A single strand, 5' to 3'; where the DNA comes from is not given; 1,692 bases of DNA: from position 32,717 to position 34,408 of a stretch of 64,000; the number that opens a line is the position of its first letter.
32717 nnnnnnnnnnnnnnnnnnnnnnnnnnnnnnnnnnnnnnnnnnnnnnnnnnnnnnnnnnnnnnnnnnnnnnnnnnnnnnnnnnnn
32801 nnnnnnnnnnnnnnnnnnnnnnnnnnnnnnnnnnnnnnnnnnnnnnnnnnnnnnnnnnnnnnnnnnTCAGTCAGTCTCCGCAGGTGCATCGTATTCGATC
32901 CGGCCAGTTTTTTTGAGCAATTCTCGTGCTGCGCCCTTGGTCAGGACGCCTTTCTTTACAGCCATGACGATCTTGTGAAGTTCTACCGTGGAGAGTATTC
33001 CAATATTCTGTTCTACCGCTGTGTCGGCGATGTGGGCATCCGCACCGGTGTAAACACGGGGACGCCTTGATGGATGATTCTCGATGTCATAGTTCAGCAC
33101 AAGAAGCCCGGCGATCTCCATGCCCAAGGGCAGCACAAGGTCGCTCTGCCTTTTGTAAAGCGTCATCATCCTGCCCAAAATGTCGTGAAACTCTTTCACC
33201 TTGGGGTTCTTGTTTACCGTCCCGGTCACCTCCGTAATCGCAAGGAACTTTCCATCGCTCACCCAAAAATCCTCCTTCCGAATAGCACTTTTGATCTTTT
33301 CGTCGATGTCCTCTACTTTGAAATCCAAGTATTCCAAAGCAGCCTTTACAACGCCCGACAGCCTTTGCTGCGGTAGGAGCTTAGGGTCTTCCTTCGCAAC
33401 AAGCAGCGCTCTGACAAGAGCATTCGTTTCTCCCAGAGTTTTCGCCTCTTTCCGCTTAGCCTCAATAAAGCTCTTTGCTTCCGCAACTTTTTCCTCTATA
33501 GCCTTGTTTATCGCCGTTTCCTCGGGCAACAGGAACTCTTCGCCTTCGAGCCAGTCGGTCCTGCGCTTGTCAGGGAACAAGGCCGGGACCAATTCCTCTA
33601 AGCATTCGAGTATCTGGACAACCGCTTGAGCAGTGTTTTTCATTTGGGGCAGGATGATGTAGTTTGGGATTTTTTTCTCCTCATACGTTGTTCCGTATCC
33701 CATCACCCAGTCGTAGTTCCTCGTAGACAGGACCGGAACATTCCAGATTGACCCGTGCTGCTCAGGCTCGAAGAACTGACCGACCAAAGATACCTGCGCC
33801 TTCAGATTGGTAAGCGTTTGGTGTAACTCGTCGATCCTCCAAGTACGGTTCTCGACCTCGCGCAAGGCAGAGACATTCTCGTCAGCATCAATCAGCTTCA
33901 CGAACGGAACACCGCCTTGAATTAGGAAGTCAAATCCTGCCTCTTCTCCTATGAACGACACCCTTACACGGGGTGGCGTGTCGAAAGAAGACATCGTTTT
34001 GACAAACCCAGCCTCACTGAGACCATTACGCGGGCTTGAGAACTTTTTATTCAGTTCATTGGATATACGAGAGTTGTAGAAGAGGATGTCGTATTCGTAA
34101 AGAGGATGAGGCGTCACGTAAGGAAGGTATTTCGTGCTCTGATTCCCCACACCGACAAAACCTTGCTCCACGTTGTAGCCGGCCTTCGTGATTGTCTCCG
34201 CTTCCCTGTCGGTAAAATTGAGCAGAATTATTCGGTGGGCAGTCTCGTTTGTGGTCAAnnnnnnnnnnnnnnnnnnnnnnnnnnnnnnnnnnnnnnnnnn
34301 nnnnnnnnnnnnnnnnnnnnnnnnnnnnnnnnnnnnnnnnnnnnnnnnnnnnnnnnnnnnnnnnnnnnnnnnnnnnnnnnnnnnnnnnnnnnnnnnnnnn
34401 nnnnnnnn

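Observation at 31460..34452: AT-rich islet upstream of guaB carrying an orphan antitoxin and two unknown proteins: candidate novel defence/conflict module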

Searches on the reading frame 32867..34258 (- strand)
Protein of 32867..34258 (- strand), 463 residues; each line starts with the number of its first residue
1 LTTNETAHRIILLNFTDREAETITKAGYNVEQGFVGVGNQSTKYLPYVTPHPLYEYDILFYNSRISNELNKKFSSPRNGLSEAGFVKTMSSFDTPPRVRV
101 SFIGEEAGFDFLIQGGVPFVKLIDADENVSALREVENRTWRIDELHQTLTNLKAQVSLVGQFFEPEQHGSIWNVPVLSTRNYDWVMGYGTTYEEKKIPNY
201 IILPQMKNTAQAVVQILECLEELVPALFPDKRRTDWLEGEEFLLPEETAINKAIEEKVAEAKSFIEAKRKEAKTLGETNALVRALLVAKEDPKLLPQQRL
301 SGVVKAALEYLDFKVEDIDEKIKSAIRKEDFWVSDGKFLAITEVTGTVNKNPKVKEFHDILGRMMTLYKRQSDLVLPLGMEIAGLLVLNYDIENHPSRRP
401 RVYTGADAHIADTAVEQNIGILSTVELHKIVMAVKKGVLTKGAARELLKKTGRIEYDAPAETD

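Call 3: search_protein_families(library=pfam, proteins=[window:32867-34258:-], max_evalue=1)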
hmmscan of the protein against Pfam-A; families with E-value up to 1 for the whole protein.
window:32867-34258:- (463 aa): 0 families

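Call 4: search_protein_families(library=padloc, proteins=[window:32867-34258:-], max_evalue=1)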
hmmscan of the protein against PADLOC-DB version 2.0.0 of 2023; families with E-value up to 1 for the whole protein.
window:32867-34258:- (463 aa): 0 families

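Call 5: search_protein_families(library=ncbifam, proteins=[window:32867-34258:-], max_evalue=1)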
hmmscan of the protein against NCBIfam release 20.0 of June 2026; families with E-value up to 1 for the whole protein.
window:32867-34258:- (463 aa): 0 families

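Call 6: find_homologous_proteins(query=window:32867-34258:-)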
Query window:32867-34258:- (463 aa): 102 proteins with E <= 0.001 among 8000 candidates.
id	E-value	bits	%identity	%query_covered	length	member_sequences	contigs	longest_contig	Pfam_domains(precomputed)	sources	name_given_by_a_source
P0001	0.0e+0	1035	100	100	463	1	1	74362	-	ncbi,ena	-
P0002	1.2e-245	834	81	99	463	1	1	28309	-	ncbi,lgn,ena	-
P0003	1.1e-242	824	80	99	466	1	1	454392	-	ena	-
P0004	4.5e-237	805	78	100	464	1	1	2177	-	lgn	-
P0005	2.8e-234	796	77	100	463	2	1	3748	-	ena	-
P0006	2.7e-232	789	77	99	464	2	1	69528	-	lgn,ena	-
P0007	6.1e-219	746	89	81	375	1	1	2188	-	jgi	jgi:hypothetical protein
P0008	7.7e-217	739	75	95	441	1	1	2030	-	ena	-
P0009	1.4e-214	731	69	100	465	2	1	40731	-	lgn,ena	-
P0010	7.1e-214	729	71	100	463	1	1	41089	-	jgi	jgi:hypothetical protein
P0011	1.8e-211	721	70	100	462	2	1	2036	-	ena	-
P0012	4.5e-210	716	74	93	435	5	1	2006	-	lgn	-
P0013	3.3e-205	700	71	96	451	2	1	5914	-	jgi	-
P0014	1.3e-202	692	69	100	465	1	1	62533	-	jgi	jgi:hypothetical protein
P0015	6.2e-201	686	68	97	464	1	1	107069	-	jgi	jgi:hypothetical protein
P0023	5.6e-161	554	57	97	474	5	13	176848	-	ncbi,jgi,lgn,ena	jgi:hypothetical protein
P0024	1.3e-160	553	55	98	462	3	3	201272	-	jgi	jgi:hypothetical protein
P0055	2.7e-141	490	52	97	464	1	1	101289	-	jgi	jgi:hypothetical protein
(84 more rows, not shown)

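Call 7: search_solved_structures(query=window:32867-34258:-, max_evalue=10)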
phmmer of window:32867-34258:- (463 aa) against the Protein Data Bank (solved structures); distinct sequences matched with E-value up to 10: 3.
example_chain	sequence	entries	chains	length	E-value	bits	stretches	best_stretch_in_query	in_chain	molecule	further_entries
2ql8_A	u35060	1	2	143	0.37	12.9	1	96-139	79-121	Putative redox protein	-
4fog_A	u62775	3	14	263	1.9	10.6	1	358-418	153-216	Thymidylate synthase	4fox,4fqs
3qj7_A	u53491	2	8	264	1.9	10.6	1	358-418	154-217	Thymidylate synthase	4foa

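Call 8: find_encoding_contigs(protein=P0003, flank=8000, max_places=2)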
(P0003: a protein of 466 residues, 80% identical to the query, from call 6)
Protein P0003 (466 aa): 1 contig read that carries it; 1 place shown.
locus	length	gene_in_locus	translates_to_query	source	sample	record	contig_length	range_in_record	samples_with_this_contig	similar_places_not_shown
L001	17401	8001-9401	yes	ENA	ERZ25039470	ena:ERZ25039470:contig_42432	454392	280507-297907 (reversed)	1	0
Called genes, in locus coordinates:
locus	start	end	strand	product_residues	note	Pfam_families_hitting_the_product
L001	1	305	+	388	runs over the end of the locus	PF00174:Oxidored_molyb, PF03404:Mo-co_dimer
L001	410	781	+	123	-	-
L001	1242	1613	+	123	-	PF01814:Hemerythrin (weak)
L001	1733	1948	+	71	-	-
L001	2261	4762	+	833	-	PF02190:LON_substr_bdg, PF00004:AAA, PF07728:AAA_5 (weak), PF22667:Lon_lid, PF05362:Lon_C, PF13541:ChlI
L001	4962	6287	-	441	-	PF13240:Zn_Ribbon_1 (weak), PF08238:Sel1 (faint)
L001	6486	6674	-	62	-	-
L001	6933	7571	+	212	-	PF11645:PDDEXK_5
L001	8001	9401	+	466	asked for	-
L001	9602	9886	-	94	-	-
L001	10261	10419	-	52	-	-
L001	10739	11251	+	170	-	-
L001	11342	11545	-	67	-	-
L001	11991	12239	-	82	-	PF09720:Unstab_antitox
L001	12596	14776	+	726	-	PF23545:Zn_ribbon_HMPTM, PF04055:Radical_SAM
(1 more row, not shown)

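Call 9: find_encoding_contigs(protein=P0024, flank=8000, max_places=2)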
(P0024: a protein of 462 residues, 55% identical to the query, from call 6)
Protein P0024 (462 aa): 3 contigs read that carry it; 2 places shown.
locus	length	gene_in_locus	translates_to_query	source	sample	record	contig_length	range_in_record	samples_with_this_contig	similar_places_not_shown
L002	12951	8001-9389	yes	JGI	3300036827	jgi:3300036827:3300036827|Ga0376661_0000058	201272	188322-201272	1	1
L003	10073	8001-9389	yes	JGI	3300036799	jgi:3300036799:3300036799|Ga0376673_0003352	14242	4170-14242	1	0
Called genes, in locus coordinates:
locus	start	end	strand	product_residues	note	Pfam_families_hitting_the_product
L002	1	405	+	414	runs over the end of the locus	PF00083:Sugar_tr, PF07690:MFS_1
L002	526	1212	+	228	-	-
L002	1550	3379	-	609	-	PF00009:GTP_EFTU, PF01926:MMR_HSR1 (faint), PF22042:EF-G_D2 (weak), PF03144:GTP_EFTU_D2, PF00679:EFG_C, PF21018:BipA_C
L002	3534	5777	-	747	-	-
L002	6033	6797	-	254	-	PF18780:HNH_repeat (faint)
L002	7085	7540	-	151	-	-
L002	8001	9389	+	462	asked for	-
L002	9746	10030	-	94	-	-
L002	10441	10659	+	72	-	-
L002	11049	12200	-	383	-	PF02129:Peptidase_S15 (faint), PF20434:BD-FAE, PF00326:Peptidase_S9, PF01738:DLH, PF08840:BAAT_C (faint)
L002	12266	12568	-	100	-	PF07676:PD40 (weak)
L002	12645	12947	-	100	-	-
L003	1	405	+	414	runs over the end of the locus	PF00083:Sugar_tr, PF07690:MFS_1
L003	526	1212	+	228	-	-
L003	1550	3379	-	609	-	PF00009:GTP_EFTU, PF01926:MMR_HSR1 (faint), PF22042:EF-G_D2 (weak), PF03144:GTP_EFTU_D2, PF00679:EFG_C, PF21018:BipA_C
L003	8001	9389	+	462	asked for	-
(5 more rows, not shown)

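Call 10: find_encoding_contigs(protein=P0055, flank=8000, max_places=2)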
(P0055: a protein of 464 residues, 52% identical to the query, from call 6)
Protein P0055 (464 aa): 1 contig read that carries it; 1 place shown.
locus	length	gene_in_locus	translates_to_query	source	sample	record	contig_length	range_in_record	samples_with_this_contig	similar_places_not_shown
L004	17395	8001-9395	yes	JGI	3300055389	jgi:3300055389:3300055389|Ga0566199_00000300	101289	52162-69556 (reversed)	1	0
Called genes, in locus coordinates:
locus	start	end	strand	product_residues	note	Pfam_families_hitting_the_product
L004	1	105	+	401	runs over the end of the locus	PF03544:TonB_C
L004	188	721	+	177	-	PF07609:DUF1572, PF04978:MST, PF12867:DinB_2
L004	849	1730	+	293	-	-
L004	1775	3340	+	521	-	PF03741:TerC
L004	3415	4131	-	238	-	PF00106:adh_short, PF01370:Epimerase (weak), PF08659:KR, PF23441:SDR (weak), PF13561:adh_short_C2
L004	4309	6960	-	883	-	PF03200:Glyco_hydro_63 (faint), PF22422:MGH1-like_GH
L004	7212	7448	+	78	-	PF02604:PhdYeFM_antitox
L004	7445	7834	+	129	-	PF01850:PIN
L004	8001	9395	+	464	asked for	-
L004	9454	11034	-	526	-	PF00389:2-Hacid_dh, PF02826:2-Hacid_dh_C, PF19304:PGDH_inter, PF01842:ACT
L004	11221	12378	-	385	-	PF00266:Aminotran_5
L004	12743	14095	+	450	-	PF07690:MFS_1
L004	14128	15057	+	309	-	PF00682:HMGL-like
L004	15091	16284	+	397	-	PF02515:CoA_transf_3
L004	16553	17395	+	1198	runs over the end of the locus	PF13620:CarboxypepD_reg, PF13715:CarbopepD_reg_2, PF17210:SdrD_B (faint), PF25183:OMP_b-brl_4, PF00593:TonB_dep_Rec_b-barrel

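Call 12: find_encoding_contigs(protein=P0001, flank=10000, max_places=2)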
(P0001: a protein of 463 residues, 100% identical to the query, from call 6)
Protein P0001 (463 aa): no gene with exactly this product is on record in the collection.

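Call 13: find_encoding_contigs(protein=P0002, flank=8000, max_places=2)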
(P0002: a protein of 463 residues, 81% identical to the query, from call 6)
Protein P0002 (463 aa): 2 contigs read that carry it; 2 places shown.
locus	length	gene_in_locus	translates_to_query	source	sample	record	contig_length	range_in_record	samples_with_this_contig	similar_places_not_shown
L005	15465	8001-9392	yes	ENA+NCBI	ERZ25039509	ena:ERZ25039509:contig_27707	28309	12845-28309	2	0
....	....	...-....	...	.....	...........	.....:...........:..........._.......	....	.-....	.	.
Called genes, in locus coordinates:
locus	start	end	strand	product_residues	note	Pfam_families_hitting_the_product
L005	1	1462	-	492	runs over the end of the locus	PF00282:Pyridoxal_deC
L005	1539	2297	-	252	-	PF13489:Methyltransf_23 (weak), PF08241:Methyltransf_11, PF08242:Methyltransf_12 (weak), PF13649:Methyltransf_25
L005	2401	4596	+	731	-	PF02225:PA, PF04389:Peptidase_M28, PF04253:TFR_dimer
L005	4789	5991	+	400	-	-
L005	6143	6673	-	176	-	PF13185:GAF_2, PF01590:GAF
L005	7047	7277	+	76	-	PF02604:PhdYeFM_antitox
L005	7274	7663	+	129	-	PF01850:PIN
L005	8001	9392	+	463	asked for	-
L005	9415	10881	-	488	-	PF01964:ThiC_Rad_SAM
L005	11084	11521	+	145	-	PF07291:MauE (weak), PF07681:DoxX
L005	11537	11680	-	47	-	-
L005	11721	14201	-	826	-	PF02737:3HCDH_N, PF00725:3HCDH, PF00378:ECH_1 (weak), PF16113:ECH_2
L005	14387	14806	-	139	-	-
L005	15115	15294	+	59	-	-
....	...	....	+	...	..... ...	-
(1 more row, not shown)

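Call 20: find_related_loci(query=A2, collection=genome_contigs, flank=8000)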
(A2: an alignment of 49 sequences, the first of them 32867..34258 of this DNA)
Query A2 (463 aa) in genome_contigs; peptide patterns used: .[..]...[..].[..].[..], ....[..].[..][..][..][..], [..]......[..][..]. (x = any residue, [..] = any of these).
38 stretches matched a pattern; 8 encode a relative of the query (tblastn E <= 1e-3); 8 distinct loci.
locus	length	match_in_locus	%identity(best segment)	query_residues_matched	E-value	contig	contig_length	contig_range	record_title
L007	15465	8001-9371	80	1-457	0e+0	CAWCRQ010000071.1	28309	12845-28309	MAG: uncultured Acidobacteriaceae bacterium isolate MFD03323.bin.2.104 genome assembly, contig: contig_27707, whole geno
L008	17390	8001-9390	72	1-462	0e+0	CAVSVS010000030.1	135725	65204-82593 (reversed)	MAG: uncultured Acidobacteriaceae bacterium isolate MFD06435.bin.1.116 genome assembly, contig: contig_74606, whole geno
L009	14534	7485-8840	52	7-456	7e-157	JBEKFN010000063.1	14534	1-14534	MAG: Terriglobales bacterium isolate SPRUCE 230 SPRUCE_230_63, whole genome shotgun sequence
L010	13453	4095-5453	44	4-455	7e-104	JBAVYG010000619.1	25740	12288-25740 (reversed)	MAG: Terriglobia bacterium isolate MFD02755_ilm_asm_bin12 k127_64503, whole genome shotgun sequence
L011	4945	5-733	48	212-456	3e-71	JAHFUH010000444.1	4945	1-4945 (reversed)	MAG: Acidobacteria bacterium isolate nzgw75 NODE_22820_length_4946_cov_2.346321, whole genome shotgun sequence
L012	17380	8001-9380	57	3-459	2e-76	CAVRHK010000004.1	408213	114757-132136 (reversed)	MAG: uncultured Acidobacteriaceae bacterium isolate MFD05513.bin.3.315 genome assembly, contig: contig_15564, whole geno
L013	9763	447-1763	31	9-455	2e-54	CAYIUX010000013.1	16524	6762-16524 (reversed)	MAG TPA_asm: uncultured Gammaproteobacteria bacterium isolate ERP119705_co5_62 genome assembly, contig: NODE_4309_length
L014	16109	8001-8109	54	392-433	2e-5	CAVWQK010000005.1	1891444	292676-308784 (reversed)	MAG: uncultured Acidobacteriota bacterium isolate MFD04967.bin.1.42 genome assembly, contig: contig_3343, whole genome s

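Call 23: predict_structure(alignment_id=A2)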
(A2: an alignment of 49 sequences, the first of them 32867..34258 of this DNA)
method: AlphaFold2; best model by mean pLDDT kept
length: 463 residues; sequences in the alignment: 49
mean_pLDDT: 88.9   pTM: 0.54
mean pLDDT of the five models: 88.9, 87.9, 87.7, 86.5, 85.9
residues with pLDDT >= 90: 301; 70-90: 127; 50-70: 27; < 50: 8
segments of 3 or more residues with pLDDT < 50: 1-4, 461-463
pLDDT, mean of each block of 10 residues (from residue 1): 64 98 93 96 95 96 95 93 92 93 95 95 91 89 96 95 91 95 96 84 97 97 89 61 82 90 91 86 90 89 94 86 59 92 86 87 81 72 93 88 89 94 95 93 95 86 42
secondary structure, 60 per line:
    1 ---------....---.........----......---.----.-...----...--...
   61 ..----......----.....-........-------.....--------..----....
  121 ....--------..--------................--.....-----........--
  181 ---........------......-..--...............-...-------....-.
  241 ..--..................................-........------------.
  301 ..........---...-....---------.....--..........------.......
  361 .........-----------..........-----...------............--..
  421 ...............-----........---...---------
elements in order: E10-13 H17-25 E30-35 E46-48 E58-62 H67-72 H83-90 E98-102 E117-124 H143-155 E156-158 E161-165 E171-178 E184-191 E198-203 H209-223 H235-238 H245-278 H280-287 H300-310 E314-316 H318-321 E331-335 E338-347 H354-369 E381-390 H405-416 E419-423 H424-435 H441-448 E452-454

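Call 26: fold_search(model_id=the predicted structure, library=pdb)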
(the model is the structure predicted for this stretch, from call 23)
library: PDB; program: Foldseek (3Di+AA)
matches with E <= 10: 703; with E <= 0.001: 7
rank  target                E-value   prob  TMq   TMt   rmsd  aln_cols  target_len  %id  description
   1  2fok_A                3.5e-04  1.00  0.24  0.20   6.8       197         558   14  STRUCTURE OF RESTRICTION ENDONUCLEASE FOKI (released 1998-06-17)
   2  2fok_B                4.5e-04  1.00  0.27  0.22   4.3       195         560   14  STRUCTURE OF RESTRICTION ENDONUCLEASE FOKI (released 1998-06-17)
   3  2ewf                  6.4e-04  1.00  0.25  0.20   9.2       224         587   15  Crystal structure of the site-specific DNA nickase N.BspD6I (released 2006-11-21)
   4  5liq_B                6.4e-04  1.00  0.24  0.20   9.3       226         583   15  The structure of C160S,C508S,C578S mutant of Nt.BspD6I nicking endonuclease at 0.185 nm resolution . (released 2017-08-02)
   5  7mo6_A                8.6e-04  0.94  0.24  0.22  21.7       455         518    8  Guanosine Monophosphate Synthase from Aspergillus fumigatus Af293 (released 2022-02-16)
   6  6qnz_A                9.7e-04  1.00  0.23  0.19   9.9       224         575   16  Crystal structure of the site-specific DNA nickase N.BspD6I E418A Mutant (released 2020-03-04)
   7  6qnz_B                9.7e-04  0.99  0.21  0.18  22.3       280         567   14  Crystal structure of the site-specific DNA nickase N.BspD6I E418A Mutant (released 2020-03-04)
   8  5lhc_A                1.6e-03  1.00  0.23  0.19   8.2       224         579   14  The structure of D456A mutant of Nt.BspD6I nicking endonuclease at 0.24 nm resolution . (released 2017-08-16)
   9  5liz                  1.8e-03  1.00  0.24  0.20   9.3       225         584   15  The structure of Nt.BspD6I nicking endonuclease with all cysteines mutated by serine residues at 0.19 nm resolution . (released 2017-08-02)
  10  5liq_A                3.0e-03  1.00  0.25  0.20   9.2       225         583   16  The structure of C160S,C508S,C578S mutant of Nt.BspD6I nicking endonuclease at 0.185 nm resolution . (released 2017-08-02)
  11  3fij_D                3.4e-03  0.99  0.27  0.49   8.7       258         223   13  Crystal structure of a uncharacterized protein lin1909 (released 2009-01-13)
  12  3fij_B                4.0e-03  0.98  0.26  0.46   8.6       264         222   13  Crystal structure of a uncharacterized protein lin1909 (released 2009-01-13)
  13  3fij_G                4.3e-03  0.98  0.28  0.49   9.8       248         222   14  Crystal structure of a uncharacterized protein lin1909 (released 2009-01-13)
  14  2p14                  4.5e-03  1.00  0.21  0.47   5.9       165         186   16  Crystal structure of small subunit (R.BspD6I2) of the heterodimeric restriction endonuclease R.BspD6I (released 2008-03-11)
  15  5lhc_B                4.5e-03  1.00  0.25  0.20   7.6       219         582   16  The structure of D456A mutant of Nt.BspD6I nicking endonuclease at 0.24 nm resolution . (released 2017-08-16)
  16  3fij_A                5.7e-03  0.98  0.28  0.48   8.5       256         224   14  Crystal structure of a uncharacterized protein lin1909 (released 2009-01-13)
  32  3fij_C                5.8e-02  0.82  0.26  0.48   8.3       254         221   12  Crystal structure of a uncharacterized protein lin1909 (released 2009-01-13)
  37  2vxo_A                9.4e-02  0.16  0.21  0.16  19.9       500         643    9  Human GMP synthetase in complex with XMP (released 2008-08-12)
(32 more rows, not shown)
